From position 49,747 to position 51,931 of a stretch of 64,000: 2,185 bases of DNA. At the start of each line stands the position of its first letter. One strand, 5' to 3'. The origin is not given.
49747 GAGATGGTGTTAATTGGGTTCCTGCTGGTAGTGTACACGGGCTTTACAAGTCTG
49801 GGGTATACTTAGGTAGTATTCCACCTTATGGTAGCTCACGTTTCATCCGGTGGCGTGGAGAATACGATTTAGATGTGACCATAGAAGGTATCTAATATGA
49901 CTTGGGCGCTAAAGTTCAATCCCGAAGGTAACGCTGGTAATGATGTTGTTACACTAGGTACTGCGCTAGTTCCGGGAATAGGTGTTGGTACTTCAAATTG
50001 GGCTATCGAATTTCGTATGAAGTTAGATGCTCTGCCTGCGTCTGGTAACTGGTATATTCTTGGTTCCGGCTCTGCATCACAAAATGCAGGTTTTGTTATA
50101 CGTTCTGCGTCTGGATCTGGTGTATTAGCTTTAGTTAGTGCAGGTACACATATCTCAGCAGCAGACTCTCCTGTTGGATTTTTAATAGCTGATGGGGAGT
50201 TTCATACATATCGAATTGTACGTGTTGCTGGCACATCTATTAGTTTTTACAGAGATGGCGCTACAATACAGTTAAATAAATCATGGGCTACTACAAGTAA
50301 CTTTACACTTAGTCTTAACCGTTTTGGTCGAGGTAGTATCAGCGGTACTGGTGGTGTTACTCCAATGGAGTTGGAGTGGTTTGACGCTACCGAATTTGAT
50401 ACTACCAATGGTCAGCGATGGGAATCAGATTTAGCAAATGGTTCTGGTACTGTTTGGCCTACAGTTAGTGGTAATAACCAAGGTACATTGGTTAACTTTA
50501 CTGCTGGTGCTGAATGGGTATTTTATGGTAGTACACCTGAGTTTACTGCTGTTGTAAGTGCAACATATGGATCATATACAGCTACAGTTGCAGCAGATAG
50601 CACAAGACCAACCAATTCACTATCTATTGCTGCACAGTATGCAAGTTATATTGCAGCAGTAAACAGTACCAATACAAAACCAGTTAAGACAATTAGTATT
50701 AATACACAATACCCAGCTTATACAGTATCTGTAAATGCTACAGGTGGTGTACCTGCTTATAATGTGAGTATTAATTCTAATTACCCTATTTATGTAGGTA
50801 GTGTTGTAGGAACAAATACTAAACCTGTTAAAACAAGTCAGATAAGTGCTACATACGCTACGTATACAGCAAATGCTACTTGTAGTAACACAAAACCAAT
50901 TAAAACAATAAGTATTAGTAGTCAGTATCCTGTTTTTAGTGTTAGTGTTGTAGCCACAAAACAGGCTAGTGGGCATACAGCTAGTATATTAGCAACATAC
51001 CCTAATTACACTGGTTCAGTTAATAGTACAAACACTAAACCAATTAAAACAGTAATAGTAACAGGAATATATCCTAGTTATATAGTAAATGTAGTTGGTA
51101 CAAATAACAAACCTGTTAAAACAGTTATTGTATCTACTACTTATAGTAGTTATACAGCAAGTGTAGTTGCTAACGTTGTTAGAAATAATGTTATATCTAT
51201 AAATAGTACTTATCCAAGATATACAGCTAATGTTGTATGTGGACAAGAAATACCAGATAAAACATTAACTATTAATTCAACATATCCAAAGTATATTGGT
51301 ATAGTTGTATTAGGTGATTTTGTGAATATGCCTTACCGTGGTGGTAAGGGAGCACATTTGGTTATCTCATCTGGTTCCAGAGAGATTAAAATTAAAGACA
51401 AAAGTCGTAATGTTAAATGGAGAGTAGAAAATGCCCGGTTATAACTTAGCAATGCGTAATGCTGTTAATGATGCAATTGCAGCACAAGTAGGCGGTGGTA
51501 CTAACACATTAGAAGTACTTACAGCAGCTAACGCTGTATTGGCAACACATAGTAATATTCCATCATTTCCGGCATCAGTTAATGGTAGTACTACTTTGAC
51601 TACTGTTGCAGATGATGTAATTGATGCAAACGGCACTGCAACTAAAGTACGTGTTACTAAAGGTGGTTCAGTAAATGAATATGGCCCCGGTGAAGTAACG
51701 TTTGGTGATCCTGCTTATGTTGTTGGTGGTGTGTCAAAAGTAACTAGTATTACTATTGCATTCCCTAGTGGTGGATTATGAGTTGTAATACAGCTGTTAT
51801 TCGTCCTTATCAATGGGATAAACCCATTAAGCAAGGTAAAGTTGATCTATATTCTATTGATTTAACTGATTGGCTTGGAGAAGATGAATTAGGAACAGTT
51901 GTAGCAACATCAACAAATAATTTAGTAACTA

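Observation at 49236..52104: Plus-strand four-gene island with a lectin-like repeat protein, displaced from the structural module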

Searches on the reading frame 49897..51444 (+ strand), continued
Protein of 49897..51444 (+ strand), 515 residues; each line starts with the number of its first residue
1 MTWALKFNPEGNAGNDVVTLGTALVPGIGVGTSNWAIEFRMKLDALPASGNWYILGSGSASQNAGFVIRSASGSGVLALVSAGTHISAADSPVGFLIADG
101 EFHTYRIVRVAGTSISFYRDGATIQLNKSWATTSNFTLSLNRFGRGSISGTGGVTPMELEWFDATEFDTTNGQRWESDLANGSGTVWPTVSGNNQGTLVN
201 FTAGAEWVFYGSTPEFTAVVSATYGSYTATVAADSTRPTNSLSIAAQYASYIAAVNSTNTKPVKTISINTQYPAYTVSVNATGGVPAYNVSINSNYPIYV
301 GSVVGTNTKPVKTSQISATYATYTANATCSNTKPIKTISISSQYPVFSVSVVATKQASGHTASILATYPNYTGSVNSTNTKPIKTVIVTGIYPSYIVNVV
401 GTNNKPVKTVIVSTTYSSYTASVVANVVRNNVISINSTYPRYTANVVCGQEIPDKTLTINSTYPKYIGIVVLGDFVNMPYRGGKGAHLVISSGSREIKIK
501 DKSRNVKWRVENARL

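Call 103: search_dna_similar(query=L006:12677-12979:+, collection=phages, mode=protein, max_evalue=1, max_rows=20)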
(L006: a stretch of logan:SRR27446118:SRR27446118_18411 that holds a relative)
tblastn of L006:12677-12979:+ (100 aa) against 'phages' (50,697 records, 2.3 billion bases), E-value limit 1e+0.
Records with a match: 114; places in all: 114; records where one place covers at least 80% of the query: 0.
Best place of each record, by identity: <60% 114.
By first word of the organism name: Rheinheimera 112; Alteromonas 2.
By host as written in the record: Rheinheimera sp. BAL341 112; Alteromonas macleodii ATCC 27126 2.
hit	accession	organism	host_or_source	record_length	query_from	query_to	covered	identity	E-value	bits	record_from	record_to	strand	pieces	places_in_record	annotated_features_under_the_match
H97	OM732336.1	Alteromonas phage vB_AmaS-R9Y2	Alteromonas macleodii ATCC 27126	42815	13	88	76%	34.6%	5e-3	40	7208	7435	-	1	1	hypothetical protein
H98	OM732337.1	Alteromonas phage vB_AmaS-R9Y3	Alteromonas macleodii ATCC 27126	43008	13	88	76%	34.6%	5e-3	40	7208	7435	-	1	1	hypothetical protein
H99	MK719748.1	Rheinheimera phage vB_RspM_Barba29S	Rheinheimera sp. BAL341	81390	22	88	67%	35.7%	8e-1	34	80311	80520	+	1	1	hypothetical protein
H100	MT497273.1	Rheinheimera phage vB_RspM_barba_12-9G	Rheinheimera sp. BAL341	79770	22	88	67%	35.7%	9e-1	34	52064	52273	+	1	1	virion associated protein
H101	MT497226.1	Rheinheimera phage vB_RspM_barba_10-8B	Rheinheimera sp. BAL341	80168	22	88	67%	35.7%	9e-1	34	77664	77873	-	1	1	virion associated protein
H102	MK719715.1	Rheinheimera phage vB_RspM_Barba9A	Rheinheimera sp. BAL341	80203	22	88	67%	35.7%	9e-1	34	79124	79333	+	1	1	hypothetical protein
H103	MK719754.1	Rheinheimera phage vB_RspM_Barba35A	Rheinheimera sp. BAL341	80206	22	88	67%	35.7%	9e-1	34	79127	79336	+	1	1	hypothetical protein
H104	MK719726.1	Rheinheimera phage vB_RspM_Barba16S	Rheinheimera sp. BAL341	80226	22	88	67%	35.7%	9e-1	34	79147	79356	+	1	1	hypothetical protein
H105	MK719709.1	Rheinheimera phage vB_RspM_Barba5A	Rheinheimera sp. BAL341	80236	22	88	67%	35.7%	9e-1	34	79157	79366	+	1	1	hypothetical protein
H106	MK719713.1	Rheinheimera phage vB_RspM_Barba8A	Rheinheimera sp. BAL341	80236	22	88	67%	35.7%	9e-1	34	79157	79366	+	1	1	hypothetical protein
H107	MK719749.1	Rheinheimera phage vB_RspM_Barba30A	Rheinheimera sp. BAL341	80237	22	88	67%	35.7%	9e-1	34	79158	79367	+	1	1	hypothetical protein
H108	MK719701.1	Rheinheimera phage vB_RspM_Barba1A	Rheinheimera sp. BAL341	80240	22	88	67%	35.7%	9e-1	34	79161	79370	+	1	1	hypothetical protein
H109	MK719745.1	Rheinheimera phage vB_RspM_Barba28A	Rheinheimera sp. BAL341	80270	22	88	67%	35.7%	9e-1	34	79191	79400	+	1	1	hypothetical protein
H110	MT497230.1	Rheinheimera phage vB_RspM_barba_10-9C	Rheinheimera sp. BAL341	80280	22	88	67%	35.7%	9e-1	34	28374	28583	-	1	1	virion associated protein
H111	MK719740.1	Rheinheimera phage vB_RspM_Barba25A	Rheinheimera sp. BAL341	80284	22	88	67%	35.7%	9e-1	34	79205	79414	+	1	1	hypothetical protein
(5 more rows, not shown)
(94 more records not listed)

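Call 108: search_protein_families(library=pfam, proteins=[P0018, P0013, P0007, P0019, P0017, P0016, P0021], max_evalue=0.1)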
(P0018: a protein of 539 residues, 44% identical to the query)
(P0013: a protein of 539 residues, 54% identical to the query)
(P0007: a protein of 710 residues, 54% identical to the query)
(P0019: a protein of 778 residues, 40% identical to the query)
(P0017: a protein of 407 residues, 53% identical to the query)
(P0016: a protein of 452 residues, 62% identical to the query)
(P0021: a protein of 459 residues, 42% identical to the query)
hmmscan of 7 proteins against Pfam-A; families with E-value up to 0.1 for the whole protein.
P0018 (539 aa): 0 families

P0013 (539 aa): 0 families

P0007 (710 aa): 0 families

P0019 (778 aa): 0 families

P0017 (407 aa): 3 families
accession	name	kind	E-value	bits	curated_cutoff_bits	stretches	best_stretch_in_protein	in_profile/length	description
PF00041.27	fn3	-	0.00031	21.4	25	1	312-377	14-83/84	Fibronectin type III domain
PF16656.11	Pur_ac_phosph_N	-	0.00099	20.1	30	1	312-379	26-93/93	Purple acid Phosphatase, N-terminal domain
PF25059.1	FN3_DSCAM-DSCAML_C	-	0.017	15.9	39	1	345-380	47-80/89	DSCAM/DSCAML C-terminal Fn3-like domain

P0016 (452 aa): 0 families

P0021 (459 aa): 0 families

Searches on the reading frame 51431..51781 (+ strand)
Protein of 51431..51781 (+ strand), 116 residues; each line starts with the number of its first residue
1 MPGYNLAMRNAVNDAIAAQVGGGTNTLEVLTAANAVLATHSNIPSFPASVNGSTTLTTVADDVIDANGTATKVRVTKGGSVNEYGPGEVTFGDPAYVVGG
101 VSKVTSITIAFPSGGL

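Call 4: search_protein_families(library=pfam, proteins=[window:51431-51781:+], max_evalue=1)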
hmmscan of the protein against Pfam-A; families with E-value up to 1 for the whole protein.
window:51431-51781:+ (116 aa): 0 families

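Call 5: search_protein_families(library=phrogs, proteins=[window:51431-51781:+], max_evalue=0.01)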
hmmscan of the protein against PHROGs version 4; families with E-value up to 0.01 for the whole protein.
window:51431-51781:+ (116 aa): 0 families

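Call 14: search_dna_similar(query=window:51431-51781:+, collection=phages, mode=protein, max_rows=30, max_evalue=0.1)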
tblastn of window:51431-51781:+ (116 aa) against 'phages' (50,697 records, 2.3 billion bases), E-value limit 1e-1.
No match.

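Call 28: find_related_loci(query=window:51431-51781:+, collection=viral_contigs, flank=6000)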
Query window:51431-51781:+ (116 aa) in viral_contigs; peptide patterns used: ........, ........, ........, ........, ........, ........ (x = any residue, [..] = any of these).
7 stretches matched a pattern, but none encodes a relative of the query by tblastn (E <= 1e-3).

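Call 41: search_solved_structures(query=A3, max_evalue=10, show_alignments=2)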
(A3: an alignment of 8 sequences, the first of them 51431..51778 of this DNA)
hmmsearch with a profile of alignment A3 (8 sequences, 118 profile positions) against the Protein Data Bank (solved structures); distinct sequences matched with E-value up to 10: 3.
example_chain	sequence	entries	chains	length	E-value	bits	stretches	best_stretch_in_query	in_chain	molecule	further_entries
2fex_A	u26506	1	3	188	0.46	13.9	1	17-70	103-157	conserved hypothetical protein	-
6o8w_S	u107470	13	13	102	0.59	13.5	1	63-106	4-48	50S ribosomal protein L21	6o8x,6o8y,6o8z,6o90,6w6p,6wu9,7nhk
7skn_A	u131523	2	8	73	1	12.8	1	70-89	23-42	De novo synthetic protein DIG8-CC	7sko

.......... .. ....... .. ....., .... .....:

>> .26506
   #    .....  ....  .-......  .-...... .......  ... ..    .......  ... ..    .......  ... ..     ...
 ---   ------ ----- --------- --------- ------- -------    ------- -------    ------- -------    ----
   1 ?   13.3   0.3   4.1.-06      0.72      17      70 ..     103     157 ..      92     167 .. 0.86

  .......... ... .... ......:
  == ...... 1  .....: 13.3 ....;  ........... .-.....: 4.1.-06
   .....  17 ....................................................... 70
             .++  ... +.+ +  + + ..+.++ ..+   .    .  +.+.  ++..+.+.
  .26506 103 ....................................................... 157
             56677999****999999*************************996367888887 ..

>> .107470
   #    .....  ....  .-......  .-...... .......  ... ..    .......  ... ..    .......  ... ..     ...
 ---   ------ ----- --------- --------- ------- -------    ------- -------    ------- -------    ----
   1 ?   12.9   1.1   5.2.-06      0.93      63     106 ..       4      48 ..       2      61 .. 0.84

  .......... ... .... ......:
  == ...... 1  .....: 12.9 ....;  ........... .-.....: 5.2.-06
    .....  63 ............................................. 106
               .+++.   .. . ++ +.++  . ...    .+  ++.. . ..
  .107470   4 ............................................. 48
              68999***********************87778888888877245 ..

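Call 63: search_protein_families(library=pfam, alignment_id=A3, max_evalue=10)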
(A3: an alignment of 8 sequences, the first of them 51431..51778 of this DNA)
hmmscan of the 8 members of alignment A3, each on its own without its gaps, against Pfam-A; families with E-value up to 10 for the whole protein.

A. member 1, window:51431-51778:+ (116 aa): 0 families

B. families by the number of members that match (of 8 scanned): 2 families
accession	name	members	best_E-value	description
PF22228.1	CofB_beta-rpt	2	0.028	CofB beta-repeat domain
PF09134.16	Invasin_D3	1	0.22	Invasin, domain 3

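Call 64: find_homologous_proteins(query=window:51431-51781:+, max_evalue=0.01)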
Query window:51431-51781:+ (116 aa): 17 proteins with E <= 0.01 among 28 candidates.
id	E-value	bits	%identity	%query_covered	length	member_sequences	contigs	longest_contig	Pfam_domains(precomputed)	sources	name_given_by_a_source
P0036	1.3e-64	233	98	100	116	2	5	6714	-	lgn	-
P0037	5.9e-47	176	74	100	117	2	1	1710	-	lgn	-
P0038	6.6e-44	166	75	100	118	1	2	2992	-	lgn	-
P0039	2.4e-43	165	72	100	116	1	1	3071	-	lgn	-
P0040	5.1e-43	164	75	100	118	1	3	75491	-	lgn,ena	-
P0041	2.2e-42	162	74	100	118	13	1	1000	-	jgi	jgi:hypothetical protein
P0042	1.4e-41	159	72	100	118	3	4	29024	-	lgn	-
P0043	1.4e-41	159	73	100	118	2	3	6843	-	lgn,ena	-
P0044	1.4e-39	153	69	100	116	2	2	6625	-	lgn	-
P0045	6.7e-38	147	67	100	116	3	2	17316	-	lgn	-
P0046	2.7e-37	145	65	100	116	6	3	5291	-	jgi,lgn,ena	jgi:hypothetical protein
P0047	1.9e-36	142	64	100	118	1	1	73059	-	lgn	-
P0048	1.2e-35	140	69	100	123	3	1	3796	-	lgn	-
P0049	1.9e-35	139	65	100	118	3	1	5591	-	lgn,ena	-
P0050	3.6e-35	138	64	100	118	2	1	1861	-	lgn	-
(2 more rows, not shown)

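Call 75: predict_structure(alignment_id=A5)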
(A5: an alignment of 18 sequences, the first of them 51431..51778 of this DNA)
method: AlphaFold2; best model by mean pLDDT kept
length: 116 residues; sequences in the alignment: 18
mean_pLDDT: 87.9   pTM: 0.78
mean pLDDT of the five models: 87.9, 86.0, 82.0, 72.9, 70.1
residues with pLDDT >= 90: 69; 70-90: 39; 50-70: 8; < 50: 0
segments of 3 or more residues with pLDDT < 50: none
pLDDT, mean of each block of 10 residues (from residue 1): 71 89 93 94 91 89 93 93 92 85 92 63
secondary structure, 60 per line:
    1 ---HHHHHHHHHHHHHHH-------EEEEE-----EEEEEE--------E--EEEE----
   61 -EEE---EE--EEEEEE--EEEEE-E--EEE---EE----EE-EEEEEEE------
elements in order: H4-18 E26-30 E36-41 E53-56 E62-64 E72-77 E80-84 E89-91 E104-110

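Call 77: fold_search(model_id=the predicted structure, library=pdb)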
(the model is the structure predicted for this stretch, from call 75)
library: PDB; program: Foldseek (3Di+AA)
matches with E <= 10: 344; with E <= 0.001: 0
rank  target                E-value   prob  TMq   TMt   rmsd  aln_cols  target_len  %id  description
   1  9c39_K                4.9e-02  0.99  0.57  0.60   4.1       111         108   14  Bacteriophage Sf14 neck C6 reconstruction (released 2025-02-05)
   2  9rkv_A                6.4e-02  0.85  0.43  0.37   8.6       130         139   20  Agrobacterium phage 7-7-1 tail fibers (released 2025-12-10)
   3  9mt4_L                9.3e-02  0.98  0.54  0.57   4.5       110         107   14  Connector structure of phage JohannRWettstein (Bas63) (released 2025-11-19)
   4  9mt4_K                1.9e-01  0.94  0.54  0.57   4.4       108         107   14  Connector structure of phage JohannRWettstein (Bas63) (released 2025-11-19)
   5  9mt4_I                1.9e-01  0.84  0.42  0.48   4.7        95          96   13  Connector structure of phage JohannRWettstein (Bas63) (released 2025-11-19)
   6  3nwu_C                6.2e-01  0.20  0.29  0.20   9.8       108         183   14  Substrate induced remodeling of the active site regulates HtrA1 activity (released 2011-02-23)
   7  8bes_C                6.5e-01  0.06  0.18  0.07  13.7       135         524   16  Structure of D188A-fructofuranosidase from Rhodotorula dairenensis in complex with fructose (released 2022-12-28)
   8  5j0f_A                7.2e-01  0.08  0.20  0.20   9.4       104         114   15  Monomeric Human Cu,Zn Superoxide dismutase, loops IV and VII deleted, apo form, circular permutant P4/5 (released 2017-02-01)
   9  7c7u_A                7.6e-01  0.10  0.24  0.06  15.1       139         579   12  Biofilm associated protein - BSP domain (released 2021-05-12)
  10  5ku5_A                8.1e-01  0.04  0.16  0.14  16.1       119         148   12  Crystal Structure of CusS Sensor Domain with Silver Bound (released 2016-09-14)
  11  8bes_A                8.1e-01  0.04  0.16  0.06  13.9       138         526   14  Structure of D188A-fructofuranosidase from Rhodotorula dairenensis in complex with fructose (released 2022-12-28)
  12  7fd2_B                1.1e+00  0.06  0.21  0.09  14.2       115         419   12  Cryo-EM structure of an alphavirus, Getah virus (released 2022-08-10)
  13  8se8_B                1.2e+00  0.13  0.27  0.18   9.0       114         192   16  HTRA-1 PD/SA bound to CKP 1G10 (released 2024-07-03)
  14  6lel_A                1.2e+00  0.11  0.24  0.06  10.0        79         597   16  Structure of E. coli beta-glucuronidase complex with C6-hexyl uronic isofagomine (released 2021-01-27)
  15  3tjo_A                1.3e+00  0.13  0.28  0.20  10.8       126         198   13  HtrA1 catalytic domain, mutationally inactivated (released 2012-05-16)
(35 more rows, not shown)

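Call 109: find_related_loci(query=A5, collection=viral_contigs, flank=5000)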
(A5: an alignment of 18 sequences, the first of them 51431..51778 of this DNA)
Query A5 (116 aa) in viral_contigs; peptide patterns used: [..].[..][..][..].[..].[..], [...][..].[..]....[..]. (x = any residue, [..] = any of these).
51 stretches matched a pattern, but none encodes a relative of the query by tblastn (E <= 1e-3).
